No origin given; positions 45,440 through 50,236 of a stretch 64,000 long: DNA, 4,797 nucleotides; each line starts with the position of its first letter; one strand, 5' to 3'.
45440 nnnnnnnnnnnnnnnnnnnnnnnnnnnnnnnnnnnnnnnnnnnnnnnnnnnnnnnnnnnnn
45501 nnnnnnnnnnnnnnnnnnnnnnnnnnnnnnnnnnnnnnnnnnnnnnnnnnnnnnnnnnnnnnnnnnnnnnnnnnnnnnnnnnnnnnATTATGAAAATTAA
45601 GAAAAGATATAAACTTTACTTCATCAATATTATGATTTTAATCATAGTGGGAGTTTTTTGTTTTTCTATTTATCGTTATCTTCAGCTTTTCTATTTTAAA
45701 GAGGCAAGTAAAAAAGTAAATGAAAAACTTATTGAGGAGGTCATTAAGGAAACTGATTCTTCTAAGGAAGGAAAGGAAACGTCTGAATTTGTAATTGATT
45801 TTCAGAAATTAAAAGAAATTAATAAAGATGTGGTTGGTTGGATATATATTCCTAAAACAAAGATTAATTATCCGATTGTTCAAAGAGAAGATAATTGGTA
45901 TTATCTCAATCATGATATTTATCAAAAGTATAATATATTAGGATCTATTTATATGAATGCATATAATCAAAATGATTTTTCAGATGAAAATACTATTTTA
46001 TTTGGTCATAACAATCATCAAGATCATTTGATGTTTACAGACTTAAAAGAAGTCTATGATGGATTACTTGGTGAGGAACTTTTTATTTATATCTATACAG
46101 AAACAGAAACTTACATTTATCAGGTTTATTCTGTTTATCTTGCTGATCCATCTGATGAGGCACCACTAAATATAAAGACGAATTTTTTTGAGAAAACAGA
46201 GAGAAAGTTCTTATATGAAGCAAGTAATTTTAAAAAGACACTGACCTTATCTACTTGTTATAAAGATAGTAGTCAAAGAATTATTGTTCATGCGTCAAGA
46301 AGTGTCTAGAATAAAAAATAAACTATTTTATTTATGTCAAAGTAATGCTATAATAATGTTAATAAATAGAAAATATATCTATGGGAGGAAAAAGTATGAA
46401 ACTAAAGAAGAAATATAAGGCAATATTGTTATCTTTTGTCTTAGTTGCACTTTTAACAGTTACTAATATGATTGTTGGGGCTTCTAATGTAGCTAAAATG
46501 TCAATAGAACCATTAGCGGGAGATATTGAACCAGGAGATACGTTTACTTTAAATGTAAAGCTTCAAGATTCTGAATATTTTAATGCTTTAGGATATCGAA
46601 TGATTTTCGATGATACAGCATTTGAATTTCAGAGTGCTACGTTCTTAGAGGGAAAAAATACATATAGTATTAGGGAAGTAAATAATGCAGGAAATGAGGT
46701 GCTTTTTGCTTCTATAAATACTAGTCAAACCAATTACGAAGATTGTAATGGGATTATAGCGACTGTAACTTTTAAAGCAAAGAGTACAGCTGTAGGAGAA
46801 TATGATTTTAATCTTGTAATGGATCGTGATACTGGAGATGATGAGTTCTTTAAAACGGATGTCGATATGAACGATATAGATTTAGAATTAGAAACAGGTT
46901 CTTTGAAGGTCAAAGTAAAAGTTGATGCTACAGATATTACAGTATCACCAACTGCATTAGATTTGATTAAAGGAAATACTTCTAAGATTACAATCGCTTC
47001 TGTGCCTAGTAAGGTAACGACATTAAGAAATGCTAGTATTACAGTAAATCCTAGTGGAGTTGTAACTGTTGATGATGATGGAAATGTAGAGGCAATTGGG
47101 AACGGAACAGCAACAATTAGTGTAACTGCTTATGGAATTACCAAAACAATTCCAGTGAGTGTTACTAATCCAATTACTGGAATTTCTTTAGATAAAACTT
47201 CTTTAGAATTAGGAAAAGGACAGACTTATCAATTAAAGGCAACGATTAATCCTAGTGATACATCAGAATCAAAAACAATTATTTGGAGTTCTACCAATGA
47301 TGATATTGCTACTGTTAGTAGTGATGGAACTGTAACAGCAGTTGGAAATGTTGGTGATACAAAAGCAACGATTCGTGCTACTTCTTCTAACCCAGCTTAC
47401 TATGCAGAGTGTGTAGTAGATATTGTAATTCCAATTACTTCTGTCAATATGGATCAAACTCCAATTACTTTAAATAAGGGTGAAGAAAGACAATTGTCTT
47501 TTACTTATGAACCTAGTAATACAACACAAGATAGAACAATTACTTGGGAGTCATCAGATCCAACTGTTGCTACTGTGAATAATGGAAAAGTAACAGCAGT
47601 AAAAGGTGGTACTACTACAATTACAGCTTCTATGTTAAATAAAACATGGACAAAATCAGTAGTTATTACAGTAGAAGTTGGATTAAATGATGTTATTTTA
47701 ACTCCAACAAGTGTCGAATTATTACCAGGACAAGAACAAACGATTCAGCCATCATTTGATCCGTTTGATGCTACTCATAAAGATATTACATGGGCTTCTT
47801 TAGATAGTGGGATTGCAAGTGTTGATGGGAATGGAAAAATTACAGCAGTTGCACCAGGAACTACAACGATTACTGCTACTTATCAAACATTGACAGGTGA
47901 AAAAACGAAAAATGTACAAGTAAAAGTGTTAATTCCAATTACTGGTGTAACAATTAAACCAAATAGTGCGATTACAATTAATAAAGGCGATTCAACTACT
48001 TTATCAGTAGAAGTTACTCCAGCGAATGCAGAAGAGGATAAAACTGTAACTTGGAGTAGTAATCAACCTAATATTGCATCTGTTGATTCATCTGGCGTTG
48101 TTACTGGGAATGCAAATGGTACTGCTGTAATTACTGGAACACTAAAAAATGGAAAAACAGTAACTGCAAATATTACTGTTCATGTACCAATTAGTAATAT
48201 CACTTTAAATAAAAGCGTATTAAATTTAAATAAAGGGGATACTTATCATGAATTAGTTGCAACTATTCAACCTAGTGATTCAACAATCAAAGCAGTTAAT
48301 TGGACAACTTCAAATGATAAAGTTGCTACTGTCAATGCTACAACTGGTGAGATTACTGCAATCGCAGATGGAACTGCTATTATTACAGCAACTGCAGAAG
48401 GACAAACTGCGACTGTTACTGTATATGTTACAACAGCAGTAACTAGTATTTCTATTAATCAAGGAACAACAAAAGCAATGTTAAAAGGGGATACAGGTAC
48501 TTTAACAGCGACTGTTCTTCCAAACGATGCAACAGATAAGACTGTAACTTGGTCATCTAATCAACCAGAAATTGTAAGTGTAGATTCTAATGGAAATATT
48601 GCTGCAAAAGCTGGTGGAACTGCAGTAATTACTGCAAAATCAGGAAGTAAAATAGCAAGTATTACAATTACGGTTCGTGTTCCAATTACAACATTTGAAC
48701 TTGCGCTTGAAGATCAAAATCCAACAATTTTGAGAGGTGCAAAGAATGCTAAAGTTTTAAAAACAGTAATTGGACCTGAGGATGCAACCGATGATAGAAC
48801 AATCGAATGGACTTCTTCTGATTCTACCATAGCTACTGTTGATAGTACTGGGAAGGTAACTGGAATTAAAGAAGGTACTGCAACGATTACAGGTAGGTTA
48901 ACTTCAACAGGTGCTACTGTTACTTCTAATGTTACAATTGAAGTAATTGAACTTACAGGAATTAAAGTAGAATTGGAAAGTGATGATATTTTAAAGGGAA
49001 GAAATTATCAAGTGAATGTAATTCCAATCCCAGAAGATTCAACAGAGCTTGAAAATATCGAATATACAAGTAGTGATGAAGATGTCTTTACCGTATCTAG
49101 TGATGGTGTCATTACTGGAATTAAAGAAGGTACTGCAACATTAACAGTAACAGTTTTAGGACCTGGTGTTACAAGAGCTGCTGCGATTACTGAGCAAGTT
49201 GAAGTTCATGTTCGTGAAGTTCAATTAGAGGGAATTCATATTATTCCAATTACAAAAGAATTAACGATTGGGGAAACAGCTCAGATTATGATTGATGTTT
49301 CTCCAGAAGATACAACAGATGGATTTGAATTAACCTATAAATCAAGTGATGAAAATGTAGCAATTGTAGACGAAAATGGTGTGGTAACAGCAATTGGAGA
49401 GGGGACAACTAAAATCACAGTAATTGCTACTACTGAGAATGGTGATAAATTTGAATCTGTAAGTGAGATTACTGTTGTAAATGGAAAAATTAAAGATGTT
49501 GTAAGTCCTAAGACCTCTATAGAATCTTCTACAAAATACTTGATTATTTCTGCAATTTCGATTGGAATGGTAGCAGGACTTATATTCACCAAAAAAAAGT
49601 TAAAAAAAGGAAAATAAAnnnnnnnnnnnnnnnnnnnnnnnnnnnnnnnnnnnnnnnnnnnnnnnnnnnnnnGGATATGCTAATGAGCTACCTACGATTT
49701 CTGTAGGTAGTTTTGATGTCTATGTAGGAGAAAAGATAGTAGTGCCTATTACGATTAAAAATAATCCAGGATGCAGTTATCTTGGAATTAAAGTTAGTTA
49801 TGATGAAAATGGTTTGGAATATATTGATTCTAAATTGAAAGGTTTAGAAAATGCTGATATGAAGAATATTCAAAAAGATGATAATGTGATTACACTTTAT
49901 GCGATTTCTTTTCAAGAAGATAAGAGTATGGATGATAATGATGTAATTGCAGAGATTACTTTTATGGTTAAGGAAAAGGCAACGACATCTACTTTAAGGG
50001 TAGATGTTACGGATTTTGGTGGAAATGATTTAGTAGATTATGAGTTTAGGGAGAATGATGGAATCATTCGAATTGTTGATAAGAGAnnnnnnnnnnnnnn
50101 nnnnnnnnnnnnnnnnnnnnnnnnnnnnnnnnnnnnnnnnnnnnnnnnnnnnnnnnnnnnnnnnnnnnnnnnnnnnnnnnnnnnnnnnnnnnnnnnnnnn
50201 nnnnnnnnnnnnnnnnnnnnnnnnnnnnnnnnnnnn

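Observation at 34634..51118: Non-cellulosomal cohesin-dockerin cell-surface assembly locus with embedded sortase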

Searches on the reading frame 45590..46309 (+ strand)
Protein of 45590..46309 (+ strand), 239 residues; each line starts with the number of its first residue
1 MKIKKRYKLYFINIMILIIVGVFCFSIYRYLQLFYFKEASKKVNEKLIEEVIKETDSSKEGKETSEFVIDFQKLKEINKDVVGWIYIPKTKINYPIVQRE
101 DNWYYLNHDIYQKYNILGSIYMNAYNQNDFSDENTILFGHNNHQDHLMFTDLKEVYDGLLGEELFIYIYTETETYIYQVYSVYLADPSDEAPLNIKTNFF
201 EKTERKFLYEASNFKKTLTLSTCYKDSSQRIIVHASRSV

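Call 4: search_protein_families(library=pfam, proteins=[window:45590-46309:+], max_evalue=0.1)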
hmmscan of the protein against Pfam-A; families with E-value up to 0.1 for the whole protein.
window:45590-46309:+ (239 aa): 2 families
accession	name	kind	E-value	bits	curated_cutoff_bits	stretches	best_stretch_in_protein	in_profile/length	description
PF04203.18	Sortase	-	1.3e-17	64.1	26.6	1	85-237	1-124/125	Sortase domain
PF13314.11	DUF4083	-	0.046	14.1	25.4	1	12-49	7-44/57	Domain of unknown function (DUF4083)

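Call 5: search_protein_families(library=ncbifam, proteins=[window:45590-46309:+], max_evalue=0.01)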
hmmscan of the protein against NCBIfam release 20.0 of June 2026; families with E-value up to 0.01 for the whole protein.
window:45590-46309:+ (239 aa): 6 families
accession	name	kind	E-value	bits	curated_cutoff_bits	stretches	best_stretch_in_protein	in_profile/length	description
TIGR03064.1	sortase_srtB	equivalog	1.3e-36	126.1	153.75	1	13-232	6-234/235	class B sortase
NF040525.1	SrtB_LPKTxSAVK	exception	2.8e-21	75.7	200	1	32-184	18-173/261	class B sortase, LPKTxAVK-specific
NF033745.1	class_C_sortase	subfamily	9.8e-09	35.3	160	1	38-198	50-195/220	class C sortase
TIGR01076.1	sortase_fam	subfamily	2.6e-07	30.5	39.35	1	84-237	2-127/136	sortase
NF058671.1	sortase_SrtD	exception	5.6e-06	26.2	140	1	15-192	3-154/187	class D sortase, LPxTATN-specific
NF033747.1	class_E_sortase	subfamily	7.2e-05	22.7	160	1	16-236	7-204/211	class E sortase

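Call 11: find_related_loci(query=window:45590-46309:+, collection=genome_contigs, flank=10000)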
Query window:45590-46309:+ (239 aa) in genome_contigs; peptide patterns used: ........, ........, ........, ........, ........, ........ (x = any residue, [..] = any of these).
85 stretches matched a pattern, but none encodes a relative of the query by tblastn (E <= 1e-3).

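Call 12: find_encoding_contigs(protein=window:45590-46309:+, flank=10000, max_places=6)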
Protein window:45590-46309:+ (239 aa): 15 contigs read that carry it; 6 places shown.
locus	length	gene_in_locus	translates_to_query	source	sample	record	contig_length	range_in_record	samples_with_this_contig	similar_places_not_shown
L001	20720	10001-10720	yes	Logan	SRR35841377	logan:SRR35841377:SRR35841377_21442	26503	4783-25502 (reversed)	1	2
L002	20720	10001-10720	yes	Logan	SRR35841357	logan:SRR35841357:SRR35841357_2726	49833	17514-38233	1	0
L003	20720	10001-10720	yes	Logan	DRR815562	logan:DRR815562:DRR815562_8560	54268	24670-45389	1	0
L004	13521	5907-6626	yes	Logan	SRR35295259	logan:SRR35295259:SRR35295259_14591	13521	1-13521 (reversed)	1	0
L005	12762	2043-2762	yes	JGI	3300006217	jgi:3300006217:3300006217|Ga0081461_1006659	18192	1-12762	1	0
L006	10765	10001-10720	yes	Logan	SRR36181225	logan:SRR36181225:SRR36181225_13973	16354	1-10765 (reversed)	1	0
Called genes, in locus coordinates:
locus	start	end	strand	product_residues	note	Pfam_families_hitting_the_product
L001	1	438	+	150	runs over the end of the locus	-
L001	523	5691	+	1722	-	PF12733:Cadherin-like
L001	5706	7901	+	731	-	PF12733:Cadherin-like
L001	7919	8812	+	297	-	PF02368:Big_2, PF00404:Dockerin_1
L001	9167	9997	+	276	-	PF02368:Big_2, PF00404:Dockerin_1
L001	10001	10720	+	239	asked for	PF04203:Sortase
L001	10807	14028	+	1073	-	PF20578:aBig_2 (faint), PF21764:Invasin_D4 (faint), PF02368:Big_2, PF26918:Ig_Eae (weak), PF02368:Big_2, PF22359:Big-like, PF02368:Big_2, PF26918:Ig_Eae (weak), +2 more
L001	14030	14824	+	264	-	PF00963:Cohesin, PF02368:Big_2 (weak)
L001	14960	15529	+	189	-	PF04545:Sigma70_r4 (faint), PF08279:HTH_11 (faint), PF12844:HTH_19, PF01381:HTH_3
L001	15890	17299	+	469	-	PF09903:DUF2130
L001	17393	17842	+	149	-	PF01613:Flavin_Reduct, PF00301:Rubredoxin (faint), PF21349:RUBY_RBDX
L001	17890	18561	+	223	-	PF00072:Response_reg, PF00486:Trans_reg_C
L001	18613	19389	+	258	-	-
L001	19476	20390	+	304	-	PF00005:ABC_tran, PF13304:AAA_21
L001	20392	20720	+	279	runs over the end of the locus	PF10920:DUF2705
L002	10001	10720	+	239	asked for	PF04203:Sortase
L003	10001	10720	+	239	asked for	PF04203:Sortase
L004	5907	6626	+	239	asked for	PF04203:Sortase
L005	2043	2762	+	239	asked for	PF04203:Sortase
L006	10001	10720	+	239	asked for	PF04203:Sortase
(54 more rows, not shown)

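Call 80: find_homologous_proteins(query=window:45590-46306:+, max_evalue=1e-10)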
Query window:45590-46306:+ (239 aa): 45 proteins with E <= 1e-10 among 250 candidates.
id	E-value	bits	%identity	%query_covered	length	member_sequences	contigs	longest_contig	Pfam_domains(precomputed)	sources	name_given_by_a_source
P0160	1.6e-110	386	71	99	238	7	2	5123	PF04203.19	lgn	-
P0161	2.9e-110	386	70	99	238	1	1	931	PF04203.19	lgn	-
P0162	9.7e-110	384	72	99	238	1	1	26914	PF04203.19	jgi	-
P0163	7.5e-108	378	72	99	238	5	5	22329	PF04203.19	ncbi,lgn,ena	-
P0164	2.6e-106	373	70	99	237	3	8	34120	PF04203.19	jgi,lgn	-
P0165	3.8e-103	362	68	99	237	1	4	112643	PF04203.19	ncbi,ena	-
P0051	4.1e-103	362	95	74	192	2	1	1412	-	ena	-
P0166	1.7e-89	318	62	89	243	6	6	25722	PF04203.19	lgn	-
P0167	2.3e-75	271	51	90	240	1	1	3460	PF04203.19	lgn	-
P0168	7.0e-66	240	52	94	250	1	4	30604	PF04203.19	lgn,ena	-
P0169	8.7e-66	240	49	94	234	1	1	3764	PF04203.19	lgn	-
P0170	2.2e-61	226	50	93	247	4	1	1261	PF04203.19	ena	-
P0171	1.6e-59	220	45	100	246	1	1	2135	PF04203.19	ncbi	-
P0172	3.6e-59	218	50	95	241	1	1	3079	PF04203.19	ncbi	-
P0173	4.3e-56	208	47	90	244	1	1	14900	PF04203.19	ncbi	-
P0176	5.0e-55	205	48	94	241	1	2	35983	PF04203.19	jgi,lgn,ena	jgi:sortase B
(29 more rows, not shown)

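Call 81: find_encoding_contigs(protein=P0168, flank=10000, max_places=1)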
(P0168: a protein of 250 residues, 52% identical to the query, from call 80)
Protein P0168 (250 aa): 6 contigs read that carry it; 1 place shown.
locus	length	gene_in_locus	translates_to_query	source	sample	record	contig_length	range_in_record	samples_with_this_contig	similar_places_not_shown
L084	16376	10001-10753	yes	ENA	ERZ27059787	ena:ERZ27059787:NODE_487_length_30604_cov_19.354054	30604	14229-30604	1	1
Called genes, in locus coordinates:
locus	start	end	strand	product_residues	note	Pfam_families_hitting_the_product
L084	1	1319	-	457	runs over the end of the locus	PF13739:PdaC (weak), PF01522:Polysacc_deac_1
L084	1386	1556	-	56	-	-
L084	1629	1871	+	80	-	PF14069:SpoVIF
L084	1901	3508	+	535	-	PF01268:FTHFS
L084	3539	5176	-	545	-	PF04203:Sortase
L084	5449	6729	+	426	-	PF00188:CAP, PF22359:Big-like (faint), PF26182:Ig_NUP210_5th (faint), PF26918:Ig_Eae (faint), PF02368:Big_2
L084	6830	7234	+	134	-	-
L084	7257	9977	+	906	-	PF02368:Big_2, PF26918:Ig_Eae (weak)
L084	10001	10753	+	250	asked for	PF04203:Sortase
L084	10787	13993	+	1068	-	PF02368:Big_2, PF02368:Big_2, PF22359:Big-like, PF02368:Big_2, PF22359:Big-like, PF02368:Big_2, PF02368:Big_2, PF22359:Big-like, +4 more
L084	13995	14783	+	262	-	PF00963:Cohesin, PF02368:Big_2 (weak)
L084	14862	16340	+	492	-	PF09547:SpoIVA_ATPase, PF20438:SpoIVA_middle, PF20439:SpoIVA_C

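Call 82: find_encoding_contigs(protein=P0176, flank=10000, max_places=1)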
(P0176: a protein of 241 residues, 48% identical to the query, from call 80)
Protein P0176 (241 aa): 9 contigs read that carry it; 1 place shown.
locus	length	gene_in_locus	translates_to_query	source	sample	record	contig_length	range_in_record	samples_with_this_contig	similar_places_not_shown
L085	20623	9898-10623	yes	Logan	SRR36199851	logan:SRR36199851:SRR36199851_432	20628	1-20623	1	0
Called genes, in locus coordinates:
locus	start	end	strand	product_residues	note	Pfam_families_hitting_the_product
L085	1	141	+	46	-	?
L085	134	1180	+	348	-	PF02618:YceG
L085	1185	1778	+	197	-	PF01596:Methyltransf_3, PF02390:Methyltransf_4 (faint), PF01135:PCMT, PF02527:GidB (weak), PF13578:Methyltransf_24, PF13649:Methyltransf_25 (weak)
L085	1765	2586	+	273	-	PF01136:Peptidase_U32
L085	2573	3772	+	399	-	PF01136:Peptidase_U32, PF16325:Peptidase_U32_C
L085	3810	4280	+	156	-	PF03449:GreA_GreB_N, PF01272:GreA_GreB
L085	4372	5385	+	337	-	-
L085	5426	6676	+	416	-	PF05697:Trigger_N, PF00254:FKBP_C, PF05698:Trigger_C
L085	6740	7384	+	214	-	PF06941:NT5C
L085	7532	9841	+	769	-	PF02190:LON_substr_bdg, PF13401:AAA_22 (faint), PF00004:AAA, PF07724:AAA_2 (weak), PF07728:AAA_5 (weak), PF22667:Lon_lid, PF05362:Lon_C, PF13541:ChlI (weak)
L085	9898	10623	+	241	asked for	PF04203:Sortase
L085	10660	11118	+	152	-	-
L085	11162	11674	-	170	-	-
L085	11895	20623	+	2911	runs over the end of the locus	?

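Call 87: search_protein_families(library=padloc, proteins=[window:45590-46309:+], max_evalue=0.001)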
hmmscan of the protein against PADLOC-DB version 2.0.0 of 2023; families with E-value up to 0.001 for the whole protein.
window:45590-46309:+ (239 aa): 0 families

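Call 91: search_protein_families(library=pfam, proteins=[L084:10787-11400:+, L084:5449-6726:+, L084:7257-9974:+, L084:13995-14780:+, L084:6830-7231:+, L085:11895-20621:+], max_evalue=0.01)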
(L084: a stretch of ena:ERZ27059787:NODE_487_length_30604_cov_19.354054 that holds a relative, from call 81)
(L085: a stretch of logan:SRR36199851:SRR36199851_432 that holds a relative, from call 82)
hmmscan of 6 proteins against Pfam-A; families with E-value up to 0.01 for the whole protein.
L084:10787-11400:+ (204 aa): 1 family
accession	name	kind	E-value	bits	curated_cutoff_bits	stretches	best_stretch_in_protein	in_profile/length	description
PF00963.24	Cohesin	-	4e-09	37.2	24.1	1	40-145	7-108/139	Cohesin domain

L084:5449-6726:+ (426 aa): 3 families
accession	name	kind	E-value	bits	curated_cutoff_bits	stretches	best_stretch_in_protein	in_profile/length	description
PF00188.32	CAP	-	4.8e-22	79.4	21.1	1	48-159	1-117/117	Cysteine-rich secretory protein family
PF02368.24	Big_2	-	1.7e-12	47.5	22.8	2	310-356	28-74/79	Bacterial Ig-like domain (group 2)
PF22359.2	Big-like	-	5.4e-08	33.4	27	2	317-361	2-46/48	Bacterial Ig-like domain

L084:7257-9974:+ (906 aa): 1 family
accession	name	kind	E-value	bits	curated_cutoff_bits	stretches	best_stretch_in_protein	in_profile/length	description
PF02368.24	Big_2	-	3.6e-11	43.3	22.8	1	767-833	3-68/79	Bacterial Ig-like domain (group 2)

L084:13995-14780:+ (262 aa): 2 families
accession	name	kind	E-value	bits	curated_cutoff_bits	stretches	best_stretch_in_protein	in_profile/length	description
PF00963.24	Cohesin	-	5.4e-14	53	24.1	1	27-154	2-139/139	Cohesin domain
PF02368.24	Big_2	-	8e-06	26.2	22.8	1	178-213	37-72/79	Bacterial Ig-like domain (group 2)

L084:6830-7231:+ (134 aa): 0 families

L085:11895-20621:+ (2909 aa): 2 families
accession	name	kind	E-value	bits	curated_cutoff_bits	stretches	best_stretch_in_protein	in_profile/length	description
PF12733.13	Cadherin-like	-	4.1e-134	437.8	24.2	16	2518-2590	9-89/89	Cadherin-like beta sandwich domain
PF12810.13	ALK_LTK_GRD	-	2.9e-128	427.4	24.5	3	1047-1300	6-241/243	ALK/LTK, Glycine-rich domain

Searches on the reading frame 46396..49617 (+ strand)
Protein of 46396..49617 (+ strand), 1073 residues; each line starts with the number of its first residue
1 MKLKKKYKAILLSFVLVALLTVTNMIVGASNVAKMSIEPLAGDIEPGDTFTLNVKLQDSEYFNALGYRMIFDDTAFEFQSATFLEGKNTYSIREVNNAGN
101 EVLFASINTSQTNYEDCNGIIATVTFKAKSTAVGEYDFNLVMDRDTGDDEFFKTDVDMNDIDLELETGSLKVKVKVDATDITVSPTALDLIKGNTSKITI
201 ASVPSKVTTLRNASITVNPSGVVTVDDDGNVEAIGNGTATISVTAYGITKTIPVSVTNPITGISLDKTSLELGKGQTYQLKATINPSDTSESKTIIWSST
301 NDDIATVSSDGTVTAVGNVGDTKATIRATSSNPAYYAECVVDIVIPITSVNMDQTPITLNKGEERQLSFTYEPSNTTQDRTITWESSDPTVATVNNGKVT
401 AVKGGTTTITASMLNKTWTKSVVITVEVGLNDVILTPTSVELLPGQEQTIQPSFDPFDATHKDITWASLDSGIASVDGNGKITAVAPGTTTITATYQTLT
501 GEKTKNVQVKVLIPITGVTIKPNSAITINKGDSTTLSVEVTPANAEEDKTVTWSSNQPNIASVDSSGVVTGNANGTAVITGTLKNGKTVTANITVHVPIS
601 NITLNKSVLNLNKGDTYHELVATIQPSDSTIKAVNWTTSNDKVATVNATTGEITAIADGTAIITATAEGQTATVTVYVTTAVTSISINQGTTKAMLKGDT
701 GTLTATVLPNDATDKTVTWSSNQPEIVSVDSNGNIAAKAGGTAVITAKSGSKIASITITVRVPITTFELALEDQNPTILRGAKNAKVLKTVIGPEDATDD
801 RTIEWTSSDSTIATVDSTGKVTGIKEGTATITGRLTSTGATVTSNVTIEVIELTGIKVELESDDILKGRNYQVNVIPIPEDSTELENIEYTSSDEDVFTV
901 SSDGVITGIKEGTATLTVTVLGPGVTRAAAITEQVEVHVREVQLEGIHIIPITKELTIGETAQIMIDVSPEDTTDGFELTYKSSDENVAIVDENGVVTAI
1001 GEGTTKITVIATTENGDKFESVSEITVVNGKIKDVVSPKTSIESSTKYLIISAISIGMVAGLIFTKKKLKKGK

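Call 4: search_protein_families(library=pfam, proteins=[window:46396-49617:+], max_evalue=0.1)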
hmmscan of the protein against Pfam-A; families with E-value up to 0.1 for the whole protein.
window:46396-49617:+ (1073 aa): 10 families
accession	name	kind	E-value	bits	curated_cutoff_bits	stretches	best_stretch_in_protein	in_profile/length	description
PF02368.24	Big_2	-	1.8e-111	364.7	22.8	10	433-506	5-78/79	Bacterial Ig-like domain (group 2)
PF22359.2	Big-like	-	3.6e-30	104.4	27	6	716-760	2-46/48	Bacterial Ig-like domain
PF21764.3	Invasin_D4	-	5e-09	37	27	0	458-489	34-64/88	Invasin, domain 4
PF20578.4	aBig_2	-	8.7e-08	32.3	27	1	783-852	17-88/89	Atrophied bacterial Ig domain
PF21461.3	HL_N-beta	-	2e-07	31.1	27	2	978-1011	13-45/57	Hyaluronate lyase, N-terminal beta-sheet domain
PF22067.2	Cep192_D3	-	0.0057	17.2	27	0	170-221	35-88/99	Cep192 domain 3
PF13861.12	FLgD_tudor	-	0.0072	16.9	26.9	1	586-696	11-46/58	FlgD Tudor-like domain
PF08758.17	Cadherin_pro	-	0.011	16.4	23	0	882-911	33-61/90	Cadherin prodomain like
PF07076.17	DUF1344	-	0.017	15.3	23.1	0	256-282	4-30/60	Protein of unknown function (DUF1344)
PF07686.23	V-set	-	0.096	13.3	26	0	524-562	4-41/109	Immunoglobulin V-set domain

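Call 5: search_protein_families(library=ncbifam, proteins=[window:46396-49617:+], max_evalue=0.01)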
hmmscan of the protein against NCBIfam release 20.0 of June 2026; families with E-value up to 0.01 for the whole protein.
window:46396-49617:+ (1073 aa): 1 family
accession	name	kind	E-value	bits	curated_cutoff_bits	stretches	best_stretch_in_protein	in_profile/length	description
NF053514.2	JUQZ_fam_ocin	equivalog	2.4e-06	27.7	40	0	217-243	65-91/107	BLB8/JUQZ-1 family protein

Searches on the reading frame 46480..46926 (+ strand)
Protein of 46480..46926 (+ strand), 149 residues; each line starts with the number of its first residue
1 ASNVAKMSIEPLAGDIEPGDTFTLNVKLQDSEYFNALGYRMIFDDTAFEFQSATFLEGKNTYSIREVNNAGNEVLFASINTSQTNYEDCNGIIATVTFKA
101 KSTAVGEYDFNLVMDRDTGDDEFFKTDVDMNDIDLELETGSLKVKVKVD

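Call 28: search_protein_families(library=pfam, proteins=[window:46480-46926:+], max_evalue=1)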
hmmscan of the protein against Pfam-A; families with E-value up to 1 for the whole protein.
seq(149 aa): 3 families
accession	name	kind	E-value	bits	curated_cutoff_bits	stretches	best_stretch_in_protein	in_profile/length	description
PF00963.24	Cohesin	-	8.7e-08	32.9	24.1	1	17-108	11-110/139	Cohesin domain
PF05373.16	Pro_3_hydrox_C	-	0.033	14.8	25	1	73-125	32-84/101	L-proline 3-hydroxylase, C-terminal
PF00635.32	Motile_Sperm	-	0.079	13.3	25.9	0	2-33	41-72/109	MSP (Major sperm protein) domain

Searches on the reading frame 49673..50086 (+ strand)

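Call 28: search_protein_families(library=pfam, proteins=[window:49673-50086:+], max_evalue=1)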
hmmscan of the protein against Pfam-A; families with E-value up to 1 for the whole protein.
seq(138 aa): 2 families
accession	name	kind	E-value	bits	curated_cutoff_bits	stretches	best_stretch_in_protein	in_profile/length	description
PF00963.24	Cohesin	-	2.7e-12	47.5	24.1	1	8-124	2-129/139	Cohesin domain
PF22356.1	MACPF_b-prism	-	0.05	13.8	26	0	21-88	5-71/150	MACPF/perforin-like, beta-prism domain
